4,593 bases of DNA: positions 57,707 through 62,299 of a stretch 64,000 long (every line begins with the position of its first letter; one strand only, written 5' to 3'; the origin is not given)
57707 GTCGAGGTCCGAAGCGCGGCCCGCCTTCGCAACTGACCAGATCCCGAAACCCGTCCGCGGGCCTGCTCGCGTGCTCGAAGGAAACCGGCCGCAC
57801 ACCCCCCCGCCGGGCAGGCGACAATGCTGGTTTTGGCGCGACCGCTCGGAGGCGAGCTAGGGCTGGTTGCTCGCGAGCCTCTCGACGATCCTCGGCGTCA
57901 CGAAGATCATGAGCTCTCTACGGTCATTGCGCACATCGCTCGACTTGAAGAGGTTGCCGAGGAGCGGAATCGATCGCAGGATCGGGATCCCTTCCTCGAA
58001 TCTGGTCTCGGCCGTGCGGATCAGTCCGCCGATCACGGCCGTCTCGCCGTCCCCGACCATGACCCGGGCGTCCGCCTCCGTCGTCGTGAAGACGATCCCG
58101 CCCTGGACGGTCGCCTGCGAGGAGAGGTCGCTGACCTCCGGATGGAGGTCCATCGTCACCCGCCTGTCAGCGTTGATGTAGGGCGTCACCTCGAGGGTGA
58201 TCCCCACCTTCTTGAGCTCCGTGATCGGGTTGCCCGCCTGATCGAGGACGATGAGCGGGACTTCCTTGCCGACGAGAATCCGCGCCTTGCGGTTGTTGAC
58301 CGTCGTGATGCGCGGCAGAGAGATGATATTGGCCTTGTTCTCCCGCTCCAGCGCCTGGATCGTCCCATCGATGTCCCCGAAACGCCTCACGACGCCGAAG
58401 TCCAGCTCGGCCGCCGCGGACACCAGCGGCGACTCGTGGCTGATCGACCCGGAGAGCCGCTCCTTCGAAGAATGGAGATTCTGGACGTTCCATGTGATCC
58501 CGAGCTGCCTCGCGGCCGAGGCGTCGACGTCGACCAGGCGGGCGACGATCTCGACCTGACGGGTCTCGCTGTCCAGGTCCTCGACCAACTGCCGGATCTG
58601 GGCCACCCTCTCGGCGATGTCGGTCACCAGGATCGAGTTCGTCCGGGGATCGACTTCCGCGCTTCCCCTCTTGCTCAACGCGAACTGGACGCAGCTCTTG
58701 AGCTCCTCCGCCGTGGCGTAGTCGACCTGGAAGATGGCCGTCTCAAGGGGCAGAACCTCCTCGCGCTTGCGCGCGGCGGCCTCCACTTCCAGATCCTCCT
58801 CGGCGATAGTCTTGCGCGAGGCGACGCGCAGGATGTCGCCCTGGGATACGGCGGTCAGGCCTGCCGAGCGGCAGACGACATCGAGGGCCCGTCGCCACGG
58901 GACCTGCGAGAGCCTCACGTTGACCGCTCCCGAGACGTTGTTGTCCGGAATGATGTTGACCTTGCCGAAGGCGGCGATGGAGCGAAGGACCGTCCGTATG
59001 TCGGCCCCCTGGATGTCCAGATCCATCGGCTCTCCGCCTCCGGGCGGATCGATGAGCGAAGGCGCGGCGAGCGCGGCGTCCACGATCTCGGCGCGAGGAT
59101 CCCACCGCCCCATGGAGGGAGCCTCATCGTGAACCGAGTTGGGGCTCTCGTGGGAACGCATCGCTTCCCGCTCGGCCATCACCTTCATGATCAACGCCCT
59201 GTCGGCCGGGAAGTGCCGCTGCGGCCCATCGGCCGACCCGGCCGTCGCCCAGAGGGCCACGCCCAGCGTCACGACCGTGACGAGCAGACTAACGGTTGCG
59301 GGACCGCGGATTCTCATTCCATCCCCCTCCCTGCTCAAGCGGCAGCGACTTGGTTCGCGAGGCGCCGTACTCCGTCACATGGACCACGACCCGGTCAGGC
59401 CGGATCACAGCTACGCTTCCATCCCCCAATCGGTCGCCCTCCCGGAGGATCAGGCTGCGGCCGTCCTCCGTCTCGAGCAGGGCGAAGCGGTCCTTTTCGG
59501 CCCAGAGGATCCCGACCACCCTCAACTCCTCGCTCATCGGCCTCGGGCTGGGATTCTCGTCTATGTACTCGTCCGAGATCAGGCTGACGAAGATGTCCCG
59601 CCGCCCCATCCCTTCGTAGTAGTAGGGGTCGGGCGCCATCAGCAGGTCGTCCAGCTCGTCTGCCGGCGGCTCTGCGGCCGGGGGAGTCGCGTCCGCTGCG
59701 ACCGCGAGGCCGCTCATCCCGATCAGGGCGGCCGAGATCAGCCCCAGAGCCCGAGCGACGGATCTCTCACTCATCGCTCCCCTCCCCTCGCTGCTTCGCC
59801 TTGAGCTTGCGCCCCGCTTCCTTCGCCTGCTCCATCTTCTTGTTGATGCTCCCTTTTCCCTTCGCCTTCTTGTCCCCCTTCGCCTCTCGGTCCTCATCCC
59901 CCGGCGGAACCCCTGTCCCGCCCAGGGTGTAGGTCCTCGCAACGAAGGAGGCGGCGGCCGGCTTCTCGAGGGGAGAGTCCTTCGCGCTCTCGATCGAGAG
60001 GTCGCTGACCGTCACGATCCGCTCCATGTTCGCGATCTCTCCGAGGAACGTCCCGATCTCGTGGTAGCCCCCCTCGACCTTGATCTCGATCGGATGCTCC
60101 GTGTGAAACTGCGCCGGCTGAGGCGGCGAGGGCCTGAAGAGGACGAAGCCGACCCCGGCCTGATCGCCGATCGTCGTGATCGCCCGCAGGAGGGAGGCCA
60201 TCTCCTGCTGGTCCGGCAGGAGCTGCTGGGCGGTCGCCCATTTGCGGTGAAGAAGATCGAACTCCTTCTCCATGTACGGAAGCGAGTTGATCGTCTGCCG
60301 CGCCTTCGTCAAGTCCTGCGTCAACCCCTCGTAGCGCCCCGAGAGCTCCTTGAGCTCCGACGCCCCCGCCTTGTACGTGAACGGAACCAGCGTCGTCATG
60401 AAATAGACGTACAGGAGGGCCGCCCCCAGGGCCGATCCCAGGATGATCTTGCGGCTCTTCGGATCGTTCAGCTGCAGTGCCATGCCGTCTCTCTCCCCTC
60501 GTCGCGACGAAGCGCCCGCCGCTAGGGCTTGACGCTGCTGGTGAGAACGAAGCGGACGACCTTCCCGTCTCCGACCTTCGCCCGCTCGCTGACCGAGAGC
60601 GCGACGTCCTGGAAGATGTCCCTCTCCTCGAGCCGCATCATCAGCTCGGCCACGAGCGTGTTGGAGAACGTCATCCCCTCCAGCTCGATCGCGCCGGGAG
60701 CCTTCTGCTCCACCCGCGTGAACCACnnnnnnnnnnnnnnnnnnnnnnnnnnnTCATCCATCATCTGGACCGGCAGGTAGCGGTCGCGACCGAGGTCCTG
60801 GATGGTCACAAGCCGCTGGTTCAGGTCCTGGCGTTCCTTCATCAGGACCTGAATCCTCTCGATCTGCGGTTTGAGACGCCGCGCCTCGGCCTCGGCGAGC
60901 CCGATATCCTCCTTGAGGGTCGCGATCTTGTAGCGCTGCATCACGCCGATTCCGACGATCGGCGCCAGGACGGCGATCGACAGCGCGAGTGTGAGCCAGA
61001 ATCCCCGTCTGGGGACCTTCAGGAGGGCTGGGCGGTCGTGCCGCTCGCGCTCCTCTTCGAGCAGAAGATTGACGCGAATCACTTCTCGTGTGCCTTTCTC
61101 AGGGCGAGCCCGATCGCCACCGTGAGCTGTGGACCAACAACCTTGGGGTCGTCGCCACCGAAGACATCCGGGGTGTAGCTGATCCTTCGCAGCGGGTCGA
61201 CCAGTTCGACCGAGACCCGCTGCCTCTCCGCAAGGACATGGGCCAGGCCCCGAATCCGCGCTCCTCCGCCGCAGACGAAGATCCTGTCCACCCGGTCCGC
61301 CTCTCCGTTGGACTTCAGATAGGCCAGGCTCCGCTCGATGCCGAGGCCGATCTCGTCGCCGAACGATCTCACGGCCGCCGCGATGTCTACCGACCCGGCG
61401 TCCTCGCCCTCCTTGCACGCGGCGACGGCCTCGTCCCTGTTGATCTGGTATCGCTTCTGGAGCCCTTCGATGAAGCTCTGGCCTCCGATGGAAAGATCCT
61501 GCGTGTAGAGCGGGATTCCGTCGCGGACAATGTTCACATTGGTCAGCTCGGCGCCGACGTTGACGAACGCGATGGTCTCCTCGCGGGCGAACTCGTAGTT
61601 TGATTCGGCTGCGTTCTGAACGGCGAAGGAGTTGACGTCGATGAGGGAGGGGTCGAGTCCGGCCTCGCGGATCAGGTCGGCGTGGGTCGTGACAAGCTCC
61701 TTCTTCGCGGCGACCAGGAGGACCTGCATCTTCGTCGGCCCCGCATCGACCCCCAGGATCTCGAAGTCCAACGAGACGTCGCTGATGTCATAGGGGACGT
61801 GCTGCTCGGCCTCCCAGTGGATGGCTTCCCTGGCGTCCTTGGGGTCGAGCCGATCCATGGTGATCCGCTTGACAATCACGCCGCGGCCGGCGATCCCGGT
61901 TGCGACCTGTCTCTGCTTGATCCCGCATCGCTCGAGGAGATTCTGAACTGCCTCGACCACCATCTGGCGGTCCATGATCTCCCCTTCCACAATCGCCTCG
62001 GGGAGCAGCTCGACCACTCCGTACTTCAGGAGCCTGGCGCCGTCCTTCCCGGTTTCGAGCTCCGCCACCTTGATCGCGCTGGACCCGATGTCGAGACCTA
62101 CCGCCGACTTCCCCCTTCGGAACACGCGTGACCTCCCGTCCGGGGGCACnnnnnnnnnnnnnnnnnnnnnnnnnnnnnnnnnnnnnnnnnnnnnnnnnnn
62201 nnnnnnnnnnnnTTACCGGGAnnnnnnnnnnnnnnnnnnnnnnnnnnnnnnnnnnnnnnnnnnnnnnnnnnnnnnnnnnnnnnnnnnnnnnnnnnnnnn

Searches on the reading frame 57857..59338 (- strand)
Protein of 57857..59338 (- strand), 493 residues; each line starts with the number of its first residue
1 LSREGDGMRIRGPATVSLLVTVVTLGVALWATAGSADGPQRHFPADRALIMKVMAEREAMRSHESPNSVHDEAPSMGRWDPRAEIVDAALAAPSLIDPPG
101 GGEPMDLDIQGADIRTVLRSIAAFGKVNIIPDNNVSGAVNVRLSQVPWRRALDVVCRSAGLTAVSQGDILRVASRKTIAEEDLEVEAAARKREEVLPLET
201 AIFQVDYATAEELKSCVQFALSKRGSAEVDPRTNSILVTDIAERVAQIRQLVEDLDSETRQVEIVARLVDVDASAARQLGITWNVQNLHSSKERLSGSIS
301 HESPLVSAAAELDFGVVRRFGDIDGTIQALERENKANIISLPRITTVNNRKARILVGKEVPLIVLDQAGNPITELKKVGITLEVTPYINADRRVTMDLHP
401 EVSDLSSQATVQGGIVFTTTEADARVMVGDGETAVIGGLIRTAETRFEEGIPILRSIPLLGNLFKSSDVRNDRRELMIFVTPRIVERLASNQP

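Call 15: search_protein_families(library=pfam, proteins=[window:57857-59338:-], max_evalue=0.01)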
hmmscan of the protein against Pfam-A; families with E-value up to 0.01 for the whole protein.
window:57857-59338:- (493 aa): 4 families
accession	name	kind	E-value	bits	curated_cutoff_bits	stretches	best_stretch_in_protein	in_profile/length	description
PF00263.26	Secretin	-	3.1e-46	157.5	27.5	1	329-486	1-169/169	Bacterial type II and III secretion system protein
PF03958.22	Secretin_N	-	2.7e-14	53.5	28.2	1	200-261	1-69/69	Bacterial type II/III secretion system short domain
PF21305.2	type_II_gspD_N0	-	2.8e-06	27.5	27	1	108-172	2-71/71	GspD-like, N0 domain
PF07660.19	STN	-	0.00018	21.7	28.4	1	128-173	2-50/52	Secretin and TonB N terminus short domain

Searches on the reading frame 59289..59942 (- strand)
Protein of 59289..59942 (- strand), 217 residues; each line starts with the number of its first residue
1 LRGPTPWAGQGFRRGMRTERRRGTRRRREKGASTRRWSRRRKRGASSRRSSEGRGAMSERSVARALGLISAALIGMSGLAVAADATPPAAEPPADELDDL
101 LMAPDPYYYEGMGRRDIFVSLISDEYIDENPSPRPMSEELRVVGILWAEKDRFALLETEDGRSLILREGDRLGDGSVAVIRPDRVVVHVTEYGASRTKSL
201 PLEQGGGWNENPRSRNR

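Call 15: search_protein_families(library=pfam, proteins=[window:59289-59942:-], max_evalue=0.01)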
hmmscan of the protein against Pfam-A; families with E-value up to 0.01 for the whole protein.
window:59289-59942:- (217 aa): 1 family
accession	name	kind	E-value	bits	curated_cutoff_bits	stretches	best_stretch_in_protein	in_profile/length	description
PF04351.19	PilP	-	0.0093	16.3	25.6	0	138-187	75-126/146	Pilus assembly protein, PilP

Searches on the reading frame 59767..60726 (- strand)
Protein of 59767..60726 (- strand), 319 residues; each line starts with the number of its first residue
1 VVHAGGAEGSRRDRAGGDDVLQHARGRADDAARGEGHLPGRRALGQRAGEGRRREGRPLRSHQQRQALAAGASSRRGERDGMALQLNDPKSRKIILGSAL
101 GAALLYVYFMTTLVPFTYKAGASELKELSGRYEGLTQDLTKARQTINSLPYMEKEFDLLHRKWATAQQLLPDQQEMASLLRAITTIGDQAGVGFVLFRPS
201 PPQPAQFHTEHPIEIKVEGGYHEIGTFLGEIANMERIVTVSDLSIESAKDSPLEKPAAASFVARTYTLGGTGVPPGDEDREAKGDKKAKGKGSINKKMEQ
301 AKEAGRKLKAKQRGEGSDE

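Call 71: search_protein_families(library=pfam, proteins=[window:59767-60726:-], max_evalue=0.01)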
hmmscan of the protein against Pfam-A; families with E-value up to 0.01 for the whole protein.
window:59767-60726:- (319 aa): 2 families
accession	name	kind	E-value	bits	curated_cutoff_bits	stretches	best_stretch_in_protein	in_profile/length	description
PF04350.18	PilO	-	7.6e-32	110.9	22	1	126-267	2-142/145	Pilus assembly protein, PilO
PF10741.14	T2SSM_b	-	0.0048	17.2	21.7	1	172-250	12-92/111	Type II secretion system (T2SS), protein M subtype b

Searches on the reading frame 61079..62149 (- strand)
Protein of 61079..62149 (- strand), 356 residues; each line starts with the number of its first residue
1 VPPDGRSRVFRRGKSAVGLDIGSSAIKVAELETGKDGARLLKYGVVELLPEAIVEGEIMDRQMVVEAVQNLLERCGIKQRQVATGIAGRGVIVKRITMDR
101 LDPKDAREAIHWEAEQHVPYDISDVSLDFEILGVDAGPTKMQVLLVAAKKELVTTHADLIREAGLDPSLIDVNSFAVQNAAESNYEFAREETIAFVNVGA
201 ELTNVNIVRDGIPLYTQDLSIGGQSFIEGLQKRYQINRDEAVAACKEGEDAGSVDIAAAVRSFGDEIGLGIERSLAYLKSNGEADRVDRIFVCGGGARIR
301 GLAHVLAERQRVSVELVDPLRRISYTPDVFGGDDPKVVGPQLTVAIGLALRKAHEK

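Call 15: search_protein_families(library=pfam, proteins=[window:61079-62149:-], max_evalue=0.01)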
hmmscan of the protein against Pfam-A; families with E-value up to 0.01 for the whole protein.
window:61079-62149:- (356 aa): 3 families
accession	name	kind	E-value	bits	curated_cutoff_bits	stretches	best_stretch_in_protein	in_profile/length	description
PF11104.14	PilM_2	-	5.5e-66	223.3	27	1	18-352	1-339/340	Type IV pilus assembly protein PilM;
PF14450.12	FtsA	-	4.3e-05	24.3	31.8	1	194-347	1-127/127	Cell division protein FtsA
PF06723.19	MreB_Mbl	-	0.00023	20.5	27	1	252-318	238-305/327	MreB/Mbl protein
